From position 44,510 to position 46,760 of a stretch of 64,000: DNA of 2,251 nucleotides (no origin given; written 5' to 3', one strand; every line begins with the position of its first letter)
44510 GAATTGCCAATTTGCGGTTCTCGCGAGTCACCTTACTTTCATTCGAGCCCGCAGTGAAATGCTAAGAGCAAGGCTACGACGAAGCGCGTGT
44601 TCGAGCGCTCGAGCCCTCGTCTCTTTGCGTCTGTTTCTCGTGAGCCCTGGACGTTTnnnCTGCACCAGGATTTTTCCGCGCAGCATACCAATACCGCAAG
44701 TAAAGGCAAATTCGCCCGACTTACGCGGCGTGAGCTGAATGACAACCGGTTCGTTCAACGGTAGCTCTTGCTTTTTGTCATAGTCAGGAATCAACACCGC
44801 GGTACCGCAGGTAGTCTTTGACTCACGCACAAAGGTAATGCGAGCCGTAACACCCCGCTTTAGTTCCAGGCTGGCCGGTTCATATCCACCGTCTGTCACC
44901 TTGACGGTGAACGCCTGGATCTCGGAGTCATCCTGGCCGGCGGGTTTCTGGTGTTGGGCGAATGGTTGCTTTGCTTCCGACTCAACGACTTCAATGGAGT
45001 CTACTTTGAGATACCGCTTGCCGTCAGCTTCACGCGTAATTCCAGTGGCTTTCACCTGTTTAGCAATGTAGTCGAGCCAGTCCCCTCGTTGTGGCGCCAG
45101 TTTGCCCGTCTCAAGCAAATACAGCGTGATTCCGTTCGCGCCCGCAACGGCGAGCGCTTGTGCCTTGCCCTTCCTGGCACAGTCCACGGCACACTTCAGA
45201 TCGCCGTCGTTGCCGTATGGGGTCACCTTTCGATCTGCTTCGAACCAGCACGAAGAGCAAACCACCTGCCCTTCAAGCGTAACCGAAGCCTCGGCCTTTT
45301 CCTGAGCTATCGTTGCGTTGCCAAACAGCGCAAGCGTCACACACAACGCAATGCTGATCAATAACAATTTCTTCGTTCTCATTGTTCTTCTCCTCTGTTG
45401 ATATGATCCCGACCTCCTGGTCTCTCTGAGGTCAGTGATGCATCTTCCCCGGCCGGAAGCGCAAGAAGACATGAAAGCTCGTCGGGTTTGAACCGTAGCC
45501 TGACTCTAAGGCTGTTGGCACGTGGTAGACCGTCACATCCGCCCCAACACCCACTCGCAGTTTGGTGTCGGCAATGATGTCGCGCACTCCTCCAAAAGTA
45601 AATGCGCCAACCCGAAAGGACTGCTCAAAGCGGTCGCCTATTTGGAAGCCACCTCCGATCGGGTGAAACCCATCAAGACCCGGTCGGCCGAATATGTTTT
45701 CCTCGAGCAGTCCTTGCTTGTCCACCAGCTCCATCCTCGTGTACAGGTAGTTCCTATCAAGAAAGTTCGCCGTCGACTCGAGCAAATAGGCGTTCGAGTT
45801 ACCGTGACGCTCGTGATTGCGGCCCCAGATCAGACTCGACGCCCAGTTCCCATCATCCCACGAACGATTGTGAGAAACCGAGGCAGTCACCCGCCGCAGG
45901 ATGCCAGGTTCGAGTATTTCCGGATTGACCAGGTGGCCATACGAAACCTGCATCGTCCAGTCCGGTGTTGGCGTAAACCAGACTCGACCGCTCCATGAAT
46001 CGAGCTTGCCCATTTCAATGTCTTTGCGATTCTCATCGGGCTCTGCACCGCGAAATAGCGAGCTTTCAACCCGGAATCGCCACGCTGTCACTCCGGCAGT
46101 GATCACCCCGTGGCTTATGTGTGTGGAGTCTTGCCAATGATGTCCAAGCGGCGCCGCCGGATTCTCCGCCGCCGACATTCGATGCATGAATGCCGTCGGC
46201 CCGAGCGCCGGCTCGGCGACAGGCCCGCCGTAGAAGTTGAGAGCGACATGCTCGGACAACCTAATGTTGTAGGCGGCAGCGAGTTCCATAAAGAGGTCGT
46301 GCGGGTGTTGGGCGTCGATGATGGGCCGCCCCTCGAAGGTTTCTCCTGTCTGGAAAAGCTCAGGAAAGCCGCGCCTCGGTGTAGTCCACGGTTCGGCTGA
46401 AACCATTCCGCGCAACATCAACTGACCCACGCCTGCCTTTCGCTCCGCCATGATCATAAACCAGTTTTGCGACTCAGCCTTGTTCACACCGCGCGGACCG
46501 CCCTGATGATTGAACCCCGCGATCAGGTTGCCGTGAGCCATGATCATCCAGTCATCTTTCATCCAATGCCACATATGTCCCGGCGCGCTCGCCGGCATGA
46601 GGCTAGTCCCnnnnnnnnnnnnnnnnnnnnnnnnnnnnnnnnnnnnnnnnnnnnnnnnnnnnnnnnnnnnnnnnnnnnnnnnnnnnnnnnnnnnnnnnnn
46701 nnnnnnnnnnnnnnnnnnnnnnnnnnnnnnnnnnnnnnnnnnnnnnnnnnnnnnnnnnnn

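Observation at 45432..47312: c-type cytochrome fused via a His/Met-rich linker to a probable outer-membrane barrel inside a copper operon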

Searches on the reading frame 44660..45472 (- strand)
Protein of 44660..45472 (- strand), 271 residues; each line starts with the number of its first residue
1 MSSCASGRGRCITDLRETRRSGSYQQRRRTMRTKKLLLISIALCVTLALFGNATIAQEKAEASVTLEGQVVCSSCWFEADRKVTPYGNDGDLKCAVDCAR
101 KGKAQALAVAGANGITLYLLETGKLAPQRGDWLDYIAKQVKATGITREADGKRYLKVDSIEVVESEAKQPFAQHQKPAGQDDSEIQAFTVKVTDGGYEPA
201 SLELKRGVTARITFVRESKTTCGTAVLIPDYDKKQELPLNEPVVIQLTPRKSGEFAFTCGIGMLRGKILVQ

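Call 4: search_protein_families(library=pfam, proteins=[window:44660-45472:-], max_evalue=0.01)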
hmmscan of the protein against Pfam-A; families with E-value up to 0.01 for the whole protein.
window:44660-45472:- (271 aa): 1 family
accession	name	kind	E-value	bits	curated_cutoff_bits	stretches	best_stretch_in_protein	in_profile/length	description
PF13473.12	Cupredoxin_1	-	3.5e-17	62.8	27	1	182-270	17-104/104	Cupredoxin-like domain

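Call 5: search_protein_families(library=ncbifam, proteins=[window:44660-45472:-], max_evalue=0.1)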
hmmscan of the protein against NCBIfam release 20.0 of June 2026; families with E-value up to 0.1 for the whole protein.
window:44660-45472:- (271 aa): 1 family
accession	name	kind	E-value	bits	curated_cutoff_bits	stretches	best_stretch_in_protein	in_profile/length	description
TIGR02375.1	pseudoazurin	equivalog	0.078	12.7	109.85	0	197-259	12-72/116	pseudoazurin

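Call 57: search_protein_families(library=pfam, proteins=[window:44660-45382:-], max_evalue=1)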
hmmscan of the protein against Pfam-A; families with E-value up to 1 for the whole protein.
window:44660-45382:- (241 aa): 1 family
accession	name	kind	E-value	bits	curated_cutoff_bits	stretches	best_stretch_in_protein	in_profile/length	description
PF13473.12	Cupredoxin_1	-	2.5e-17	63.3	27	1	152-240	17-104/104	Cupredoxin-like domain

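Call 86: search_solved_structures(query=window:44660-45382:-, max_evalue=1, show_alignments=2)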
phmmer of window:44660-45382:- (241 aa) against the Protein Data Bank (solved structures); distinct sequences matched with E-value up to 1: 2.
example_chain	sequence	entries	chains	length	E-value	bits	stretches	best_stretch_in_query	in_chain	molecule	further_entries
2mry_A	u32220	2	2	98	3.2e-17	66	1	153-241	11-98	Uncharacterized protein | CupA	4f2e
4f2f_A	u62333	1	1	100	2.9e-10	43.3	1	155-238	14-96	Cation-transporting ATPase, E1-E2 family protein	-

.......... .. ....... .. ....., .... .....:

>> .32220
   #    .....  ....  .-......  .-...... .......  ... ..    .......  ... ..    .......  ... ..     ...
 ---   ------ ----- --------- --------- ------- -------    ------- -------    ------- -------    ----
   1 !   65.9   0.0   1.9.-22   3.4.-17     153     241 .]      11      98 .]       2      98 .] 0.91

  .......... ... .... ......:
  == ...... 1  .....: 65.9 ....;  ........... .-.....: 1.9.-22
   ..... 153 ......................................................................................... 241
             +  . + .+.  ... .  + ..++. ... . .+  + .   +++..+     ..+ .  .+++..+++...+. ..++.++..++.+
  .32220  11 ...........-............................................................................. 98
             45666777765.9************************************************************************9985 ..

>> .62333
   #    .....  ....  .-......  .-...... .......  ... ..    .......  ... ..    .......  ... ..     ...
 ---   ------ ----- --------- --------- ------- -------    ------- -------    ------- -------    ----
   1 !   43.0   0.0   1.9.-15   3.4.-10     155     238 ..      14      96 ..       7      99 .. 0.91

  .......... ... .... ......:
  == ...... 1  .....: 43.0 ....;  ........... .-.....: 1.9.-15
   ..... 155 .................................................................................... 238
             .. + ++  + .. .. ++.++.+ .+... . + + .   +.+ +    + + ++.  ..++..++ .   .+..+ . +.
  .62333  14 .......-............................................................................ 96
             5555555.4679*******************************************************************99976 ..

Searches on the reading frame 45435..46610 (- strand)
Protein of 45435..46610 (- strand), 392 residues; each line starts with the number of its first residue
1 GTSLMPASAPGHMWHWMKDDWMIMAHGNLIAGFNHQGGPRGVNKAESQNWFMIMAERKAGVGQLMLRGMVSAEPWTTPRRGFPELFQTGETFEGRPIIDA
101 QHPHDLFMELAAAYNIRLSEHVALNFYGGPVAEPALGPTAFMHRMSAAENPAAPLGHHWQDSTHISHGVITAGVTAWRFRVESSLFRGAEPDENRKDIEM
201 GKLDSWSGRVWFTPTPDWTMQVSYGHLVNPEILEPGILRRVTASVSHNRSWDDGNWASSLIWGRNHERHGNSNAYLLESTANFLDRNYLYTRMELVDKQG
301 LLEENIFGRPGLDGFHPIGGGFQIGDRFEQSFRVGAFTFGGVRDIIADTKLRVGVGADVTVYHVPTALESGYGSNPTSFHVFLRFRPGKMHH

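Call 15: search_protein_representatives(protein=window:45435-46610:-)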
Query: 392 residues. Proteins with E-value up to 0.001 (for the whole library): 3102; up to 1e-10: 1996; up to 1e-30: 726. The best 150 are listed.
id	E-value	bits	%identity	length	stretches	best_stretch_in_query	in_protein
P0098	1.8e-190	649.9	73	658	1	1-392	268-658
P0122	7.1e-160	549.1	68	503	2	1-313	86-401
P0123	7.1e-147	506.3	60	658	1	1-388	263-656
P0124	7.3e-141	486.5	67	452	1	1-325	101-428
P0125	4.7e-122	424.5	88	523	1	1-208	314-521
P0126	6.5e-121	420.7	55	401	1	1-391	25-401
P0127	1.3e-119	416.5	55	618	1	1-390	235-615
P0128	9.2e-114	397.2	53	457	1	1-392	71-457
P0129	1.9e-107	376.4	52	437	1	1-389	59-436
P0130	2.1e-107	376.2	48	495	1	1-390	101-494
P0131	1.2e-100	353.9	51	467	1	1-389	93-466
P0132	1.2e-95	337.5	50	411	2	1-302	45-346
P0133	1.2e-95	337.5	46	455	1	1-386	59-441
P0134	1.1e-94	334.4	47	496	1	1-387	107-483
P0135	3.3e-94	332.8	49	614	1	1-390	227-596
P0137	1.2e-92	327.6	47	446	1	1-389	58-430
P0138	3.6e-92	326.1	49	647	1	1-386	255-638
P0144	4.6e-90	319.1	47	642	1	1-392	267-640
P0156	3.4e-86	306.4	45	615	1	1-390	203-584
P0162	3.8e-83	296.4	45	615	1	1-390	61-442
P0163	4.5e-83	296.1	42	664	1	1-391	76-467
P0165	5.3e-83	295.9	44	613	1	1-390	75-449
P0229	1.4e-71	258.2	46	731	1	19-389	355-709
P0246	2.8e-69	250.6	41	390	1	12-385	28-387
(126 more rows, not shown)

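Call 18: search_protein_families(library=pfam, alignment_id=A2, max_evalue=0.01)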
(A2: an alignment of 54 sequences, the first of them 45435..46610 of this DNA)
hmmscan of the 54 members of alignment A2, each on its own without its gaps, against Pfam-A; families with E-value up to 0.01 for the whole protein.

A. member 1, window:45435-46610:- (392 aa): 0 families

B. families by the number of members that match (of 54 scanned): 2 families
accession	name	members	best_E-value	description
PF13609.12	Porin_4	2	7.9e-07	Gram-negative porin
PF07642.17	BBP2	1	1.4e-05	Putative beta-barrel porin-2, OmpL-like. bbp2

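Call 19: search_protein_families(library=pfam, proteins=[P0123, P0127, P0135, P0138, P0144, P0156, P0162, P0163, P0165, P0229], max_evalue=0.001)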
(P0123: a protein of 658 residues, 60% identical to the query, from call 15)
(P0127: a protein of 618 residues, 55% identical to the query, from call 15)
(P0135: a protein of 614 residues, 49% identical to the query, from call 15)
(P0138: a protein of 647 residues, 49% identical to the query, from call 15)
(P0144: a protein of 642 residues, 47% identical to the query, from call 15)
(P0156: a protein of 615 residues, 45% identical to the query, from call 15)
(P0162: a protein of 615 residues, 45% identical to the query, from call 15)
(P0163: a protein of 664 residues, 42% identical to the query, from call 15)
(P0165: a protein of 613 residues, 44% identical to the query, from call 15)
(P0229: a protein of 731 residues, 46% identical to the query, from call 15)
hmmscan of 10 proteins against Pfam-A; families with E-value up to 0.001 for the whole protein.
P0123 (658 aa): 0 families

P0127 (618 aa): 0 families

P0135 (614 aa): 2 families
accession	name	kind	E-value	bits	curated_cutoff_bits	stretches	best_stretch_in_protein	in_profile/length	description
PF13442.11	Cytochrome_CBB3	-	3.3e-16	59.8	27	1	98-168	2-68/68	Cytochrome C oxidase, cbb3-type, subunit III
PF00034.26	Cytochrom_C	-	1.8e-08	36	21.3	1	100-171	2-89/90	Cytochrome c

P0138 (647 aa): 0 families

P0144 (642 aa): 0 families

P0156 (615 aa): 2 families
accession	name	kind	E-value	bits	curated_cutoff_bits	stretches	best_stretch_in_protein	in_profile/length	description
PF13442.11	Cytochrome_CBB3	-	2.4e-07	31.4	27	1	63-147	4-68/68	Cytochrome C oxidase, cbb3-type, subunit III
PF00034.26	Cytochrom_C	-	1.7e-06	29.6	21.3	1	63-149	2-88/90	Cytochrome c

P0162 (615 aa): 1 family
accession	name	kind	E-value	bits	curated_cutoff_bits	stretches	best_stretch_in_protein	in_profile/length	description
PF17830.6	STI1-HOP_DP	-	0.00016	21.9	29.1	0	559-588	1-30/55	STI1/HOP, DP domain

P0163 (664 aa): 0 families

P0165 (613 aa): 1 family
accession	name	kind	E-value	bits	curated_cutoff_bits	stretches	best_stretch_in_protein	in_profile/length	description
PF17830.6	STI1-HOP_DP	-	0.00083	19.7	29.1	0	557-587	1-31/55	STI1/HOP, DP domain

P0229 (731 aa): 0 families

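Call 25: predict_structure(alignment_id=A2)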
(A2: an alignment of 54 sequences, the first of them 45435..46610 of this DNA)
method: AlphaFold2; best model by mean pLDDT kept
length: 392 residues; sequences in the alignment: 54
mean_pLDDT: 93.8   pTM: 0.91
mean pLDDT of the five models: 93.8, 93.6, 93.3, 93.2, 93.0
residues with pLDDT >= 90: 351; 70-90: 19; 50-70: 20; < 50: 2
segments of 3 or more residues with pLDDT < 50: none
pLDDT, mean of each block of 10 residues (from residue 1): 88 96 98 97 97 98 98 96 95 95 96 98 98 95 96 96 79 98 96 93 97 98 97 92 98 97 95 98 98 97 93 59 62 98 97 99 97 97 96 60
secondary structure, 60 per line:
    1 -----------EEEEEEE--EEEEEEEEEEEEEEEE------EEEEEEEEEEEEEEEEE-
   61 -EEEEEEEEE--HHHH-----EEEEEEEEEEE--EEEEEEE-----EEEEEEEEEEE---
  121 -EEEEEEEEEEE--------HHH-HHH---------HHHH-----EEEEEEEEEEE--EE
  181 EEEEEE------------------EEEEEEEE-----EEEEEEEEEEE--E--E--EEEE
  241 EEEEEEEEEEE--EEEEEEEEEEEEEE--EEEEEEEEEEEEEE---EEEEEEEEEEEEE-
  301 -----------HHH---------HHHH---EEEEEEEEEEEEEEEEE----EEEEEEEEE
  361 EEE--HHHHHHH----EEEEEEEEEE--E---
elements in order: E12-18 E21-36 E43-59 E62-70 H73-76 E82-92 E95-101 E107-117 E122-132 H157-160 E166-176 E179-186 E205-212 E218-228 E237-251 E254-267 E270-283 E287-299 H324-327 E331-347 E352-363 H366-372 E377-386

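Call 27: fold_search(model_id=the predicted structure, library=pdb)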
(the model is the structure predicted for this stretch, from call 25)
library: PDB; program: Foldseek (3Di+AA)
matches with E <= 10: 983; with E <= 0.001: 251
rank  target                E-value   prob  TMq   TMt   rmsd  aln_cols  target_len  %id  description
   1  8wv0_A                4.8e-12  1.00  0.52  0.60   7.3       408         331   10  Outer membrane porin of Burkholderia pseudomallei (BpsOmp38) (released 2024-10-30)
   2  8wv0_B                1.1e-11  1.00  0.50  0.58   7.7       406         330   10  Outer membrane porin of Burkholderia pseudomallei (BpsOmp38) (released 2024-10-30)
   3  9j9n_A                8.1e-11  1.00  0.59  0.68   5.3       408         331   10  artificial mononuclear Zn-bound metalloprotein 2 (M2:Zn) (released 2025-07-02)
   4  6ehb_B                1.5e-10  1.00  0.49  0.58   8.4       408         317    9  OmpU, an outer membrane protein, of Vibrio cholerae (released 2018-04-25)
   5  7fdy_C                1.5e-10  1.00  0.58  0.66   6.0       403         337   11  Structure of OmpF1 (released 2022-11-16)
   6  6v78_A                2.9e-10  1.00  0.56  0.62   6.7       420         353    8  OmpK37 porin (released 2020-04-01)
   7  7pzf_A                3.1e-10  1.00  0.58  0.64   6.8       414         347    9  Crystal structure of the OmpK36 TD insertion chimera from Klebsiella pneumonia (released 2022-07-06)
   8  6ehb_C                3.6e-10  1.00  0.52  0.62   7.9       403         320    9  OmpU, an outer membrane protein, of Vibrio cholerae (released 2018-04-25)
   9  5nup_A                4.1e-10  1.00  0.56  0.63   6.5       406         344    8  Structural basis for maintenance of bacterial outer membrane lipid asymmetry (released 2017-10-25)
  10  7fdy_A                4.3e-10  1.00  0.57  0.65   6.2       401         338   10  Structure of OmpF1 (released 2022-11-16)
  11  7ff7_A                4.3e-10  1.00  0.58  0.66   6.4       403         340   12  Structure of OmpF2 (released 2022-11-16)
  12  5o78_A                5.9e-10  1.00  0.56  0.65   6.3       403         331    8  Crystal structure of Omp35 from Enterobacter aerogenes (released 2018-06-20)
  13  7q3t_A                6.6e-10  1.00  0.57  0.63   6.9       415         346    8  Crystal structure of the OmpK36 D insertion chimera from Klebsiella pneumonia (released 2022-07-06)
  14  9j9p                  1.0e-09  1.00  0.58  0.66   6.6       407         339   11  artificial mononuclear Zn-bound metalloprotein 3 (M3:Zn) (released 2025-07-02)
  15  5o77                  1.0e-09  1.00  0.54  0.61   6.9       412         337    8  Klebsiella pneumoniae OmpK35 (released 2018-06-20)
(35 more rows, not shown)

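Call 30: list_cluster_members(proteins=[P0126, P0128, P0129, P0131, P0133, P0137, P0246, P0123, P0127, P0162])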
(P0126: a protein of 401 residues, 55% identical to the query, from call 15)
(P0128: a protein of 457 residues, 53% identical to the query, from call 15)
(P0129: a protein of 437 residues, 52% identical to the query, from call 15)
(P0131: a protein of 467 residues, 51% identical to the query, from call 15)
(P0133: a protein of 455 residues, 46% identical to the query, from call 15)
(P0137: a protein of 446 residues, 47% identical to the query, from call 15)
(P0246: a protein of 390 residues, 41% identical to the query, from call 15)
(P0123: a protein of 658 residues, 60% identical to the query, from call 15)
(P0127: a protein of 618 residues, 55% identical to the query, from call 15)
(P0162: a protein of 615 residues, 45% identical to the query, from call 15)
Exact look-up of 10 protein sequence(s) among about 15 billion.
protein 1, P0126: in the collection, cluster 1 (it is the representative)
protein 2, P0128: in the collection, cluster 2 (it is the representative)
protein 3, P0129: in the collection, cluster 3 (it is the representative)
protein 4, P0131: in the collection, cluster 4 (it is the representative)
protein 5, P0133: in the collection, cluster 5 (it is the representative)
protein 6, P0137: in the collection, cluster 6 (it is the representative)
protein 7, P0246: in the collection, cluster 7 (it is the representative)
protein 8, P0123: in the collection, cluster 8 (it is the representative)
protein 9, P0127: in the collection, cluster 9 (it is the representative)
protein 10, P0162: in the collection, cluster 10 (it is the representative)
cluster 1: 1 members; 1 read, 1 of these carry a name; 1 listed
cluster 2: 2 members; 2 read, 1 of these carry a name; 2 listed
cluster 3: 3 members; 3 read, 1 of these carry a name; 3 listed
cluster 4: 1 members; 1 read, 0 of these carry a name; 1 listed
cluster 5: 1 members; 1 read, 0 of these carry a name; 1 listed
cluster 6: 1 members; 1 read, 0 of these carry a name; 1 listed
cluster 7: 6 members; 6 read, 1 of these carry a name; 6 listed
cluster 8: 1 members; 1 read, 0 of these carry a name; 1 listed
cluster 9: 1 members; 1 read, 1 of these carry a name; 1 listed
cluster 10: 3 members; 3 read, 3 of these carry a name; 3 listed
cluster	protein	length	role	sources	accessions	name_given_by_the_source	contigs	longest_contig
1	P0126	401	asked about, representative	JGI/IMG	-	hypothetical protein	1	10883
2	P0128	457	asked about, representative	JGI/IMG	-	hypothetical protein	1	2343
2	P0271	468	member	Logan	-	-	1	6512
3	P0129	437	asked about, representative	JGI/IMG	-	hypothetical protein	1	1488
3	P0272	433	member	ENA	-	-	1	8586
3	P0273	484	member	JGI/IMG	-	-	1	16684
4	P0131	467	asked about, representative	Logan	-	-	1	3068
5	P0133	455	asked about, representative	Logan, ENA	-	-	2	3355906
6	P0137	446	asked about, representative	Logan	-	-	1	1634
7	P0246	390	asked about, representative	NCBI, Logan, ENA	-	-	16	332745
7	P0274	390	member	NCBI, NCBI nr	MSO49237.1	MAG: hypothetical protein EXQ49_04945 [Acidobacteria bacterium] | hypothetical protein [Acidobacteriota bacterium]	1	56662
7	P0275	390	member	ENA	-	-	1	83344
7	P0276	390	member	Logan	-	-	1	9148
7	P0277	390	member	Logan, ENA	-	-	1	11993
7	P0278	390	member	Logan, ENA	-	-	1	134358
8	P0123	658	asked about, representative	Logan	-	-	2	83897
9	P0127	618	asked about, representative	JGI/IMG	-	hypothetical protein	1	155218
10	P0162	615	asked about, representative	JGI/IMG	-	hypothetical protein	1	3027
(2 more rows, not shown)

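Call 32: find_related_loci(query=A2, collection=genome_contigs, flank=10000)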
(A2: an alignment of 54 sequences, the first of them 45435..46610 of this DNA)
Query A2 (392 aa) in genome_contigs; peptide patterns used: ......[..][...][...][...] (x = any residue, [..] = any of these).
600 stretches matched a pattern (row limit reached: there are more); 595 encode a relative of the query (tblastn E <= 1e-3); the best 80 are kept; 80 distinct loci.
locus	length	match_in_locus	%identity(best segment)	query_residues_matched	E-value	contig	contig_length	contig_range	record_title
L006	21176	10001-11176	78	1-392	0e+0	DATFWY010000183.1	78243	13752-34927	MAG TPA_asm: Blastocatellia bacterium isolate SMAG_U9503 k141_13914951, whole genome shotgun sequence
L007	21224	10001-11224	54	1-386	7e-141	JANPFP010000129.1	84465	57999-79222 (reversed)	MAG: Acidobacteriota bacterium isolate VAR_78_concoct_211 VAR_78_k141_403916, whole genome shotgun sequence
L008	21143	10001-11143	57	1-390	4e-136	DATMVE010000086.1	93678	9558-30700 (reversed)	MAG TPA_asm: Pyrinomonadaceae bacterium isolate SMAG_U13060 k141_57753, whole genome shotgun sequence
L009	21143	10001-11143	56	1-390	4e-136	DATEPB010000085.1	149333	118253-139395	MAG TPA_asm: Pyrinomonadaceae bacterium isolate SMAG_U9010 k141_1376645, whole genome shotgun sequence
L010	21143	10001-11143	56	1-390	1e-134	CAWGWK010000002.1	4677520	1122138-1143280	MAG: uncultured Acidobacteriota bacterium isolate MFD09206.bin.1.124 genome assembly, contig: contig_908, whole genome s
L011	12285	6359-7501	56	1-390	8e-134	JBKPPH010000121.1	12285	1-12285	MAG: Acidobacteriota bacterium isolate GS_EKS_MAG_00107 GS_EKS_000001607635, whole genome shotgun sequence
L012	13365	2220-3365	55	1-390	4e-133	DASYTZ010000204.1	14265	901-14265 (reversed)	MAG TPA_asm: Pyrinomonadaceae bacterium isolate SMAG_U4582 k141_2693812, whole genome shotgun sequence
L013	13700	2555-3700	54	1-391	1e-132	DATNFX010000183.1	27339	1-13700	MAG TPA_asm: Pyrinomonadaceae bacterium isolate SMAG_U11306 k141_3502384, whole genome shotgun sequence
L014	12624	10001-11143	55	1-390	2e-132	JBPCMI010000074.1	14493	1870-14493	MAG: Pyrinomonadaceae bacterium isolate TH_ant_mag_100 S1Ck127_4599481_flag_1_multi_7.0000_len_14493, whole genome shotg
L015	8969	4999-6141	55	1-390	5e-132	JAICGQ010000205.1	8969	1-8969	MAG: Pyrinomonadaceae bacterium isolate CK_bin.6 k141_11836_length_8969_cov_17.9708, whole genome shotgun sequence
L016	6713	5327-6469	54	1-390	1e-131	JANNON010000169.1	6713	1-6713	MAG: Blastocatellia bacterium isolate SOY_34_metabat_33 SOY_34_k141_1035612, whole genome shotgun sequence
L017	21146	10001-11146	54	1-390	1e-130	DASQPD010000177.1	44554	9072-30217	MAG TPA_asm: Pyrinomonadaceae bacterium isolate SMAG_U10820 k141_2832475, whole genome shotgun sequence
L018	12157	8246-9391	54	1-390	3e-131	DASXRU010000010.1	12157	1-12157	MAG TPA_asm: Pyrinomonadaceae bacterium isolate SMAG_U4648 k141_1243349, whole genome shotgun sequence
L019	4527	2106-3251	54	1-391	3e-132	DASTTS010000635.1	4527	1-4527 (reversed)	MAG TPA_asm: Pyrinomonadaceae bacterium isolate SMAG_U2312 k141_368057, whole genome shotgun sequence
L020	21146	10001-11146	54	1-390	3e-130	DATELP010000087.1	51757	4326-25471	MAG TPA_asm: Pyrinomonadaceae bacterium isolate SMAG_U8919 k141_1663439, whole genome shotgun sequence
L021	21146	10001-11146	53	1-390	3e-130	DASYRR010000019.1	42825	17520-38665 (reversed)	MAG TPA_asm: Pyrinomonadaceae bacterium isolate SMAG_U4516 k141_1873514, whole genome shotgun sequence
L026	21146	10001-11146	52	1-390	8e-128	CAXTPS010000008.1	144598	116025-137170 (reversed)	MAG TPA_asm: uncultured Pyrinomonadaceae bacterium isolate public_SRR14722139_metawrap_bin.1 genome assembly, contig: pu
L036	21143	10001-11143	51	1-387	1e-119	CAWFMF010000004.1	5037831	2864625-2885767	MAG: uncultured Acidobacteriota bacterium isolate MFD04212.bin.1.294 genome assembly, contig: contig_41, whole genome sh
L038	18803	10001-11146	54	1-391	2e-131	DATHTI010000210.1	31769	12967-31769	MAG TPA_asm: Pyrinomonadaceae bacterium isolate SMAG_U16073 k141_623216, whole genome shotgun sequence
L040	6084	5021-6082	52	1-362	4e-114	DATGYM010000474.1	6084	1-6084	MAG TPA_asm: Pyrinomonadaceae bacterium isolate SMAG_U10635 k141_159354, whole genome shotgun sequence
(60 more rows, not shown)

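Call 66: search_solved_structures(query=A2, max_evalue=10)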
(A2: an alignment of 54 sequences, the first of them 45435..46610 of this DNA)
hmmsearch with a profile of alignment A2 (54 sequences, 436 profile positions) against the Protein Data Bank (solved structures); distinct sequences matched with E-value up to 10: 0.

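Call 74: search_protein_families(library=pfam, proteins=[L036:3875-4534:+, L040:3622-4116:+, L038:9368-9688:+, L021:12771-13262:+, L026:11323-11853:+], max_evalue=0.01)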
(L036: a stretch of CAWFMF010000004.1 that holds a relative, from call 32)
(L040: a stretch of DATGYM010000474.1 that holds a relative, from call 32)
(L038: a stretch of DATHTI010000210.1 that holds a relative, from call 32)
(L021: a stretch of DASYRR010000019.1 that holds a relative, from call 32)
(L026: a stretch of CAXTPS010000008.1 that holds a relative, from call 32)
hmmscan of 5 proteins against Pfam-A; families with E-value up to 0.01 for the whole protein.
L036:3875-4534:+ (219 aa): 5 families
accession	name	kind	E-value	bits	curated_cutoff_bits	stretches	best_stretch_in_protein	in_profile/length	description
PF08534.16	Redoxin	-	1.5e-20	73.9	26.6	1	80-198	10-136/148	Redoxin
PF00578.27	AhpC-TSA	-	2.1e-20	73.3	26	1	76-192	5-123/124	AhpC/TSA family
PF13905.12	Thioredoxin_8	-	6.7e-08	33.2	27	1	96-190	1-94/94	Thioredoxin-like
PF00085.26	Thioredoxin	-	4e-07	30.4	23.5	1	95-135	17-56/103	Thioredoxin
PF00255.25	GSHPx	-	8.4e-05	22.5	27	1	79-154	4-78/108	Glutathione peroxidase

L040:3622-4116:+ (164 aa): 0 families

L038:9368-9688:+ (106 aa): 0 families

L021:12771-13262:+ (163 aa): 1 family
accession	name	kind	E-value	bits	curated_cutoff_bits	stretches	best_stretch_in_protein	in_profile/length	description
PF13798.11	PCYCGC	-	1.7e-13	51.2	25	1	80-156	50-137/153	Protein of unknown function with PCYCGC motif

L026:11323-11853:+ (176 aa): 4 families
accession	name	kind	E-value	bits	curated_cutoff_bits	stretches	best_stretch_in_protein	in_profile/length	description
PF09278.17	MerR-DNA-bind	-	2.6e-19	70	25.4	1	73-136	1-64/65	MerR, DNA binding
PF13411.12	MerR_1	-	4.4e-17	62.4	21.6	1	31-97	2-67/69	MerR HTH family regulatory protein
PF00376.29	MerR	-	9.2e-14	51.4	28.2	1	31-68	1-38/38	MerR family regulatory protein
PF07439.16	DUF1515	-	0.00018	21.9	22.2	1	82-127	7-52/113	Protein of unknown function (DUF1515)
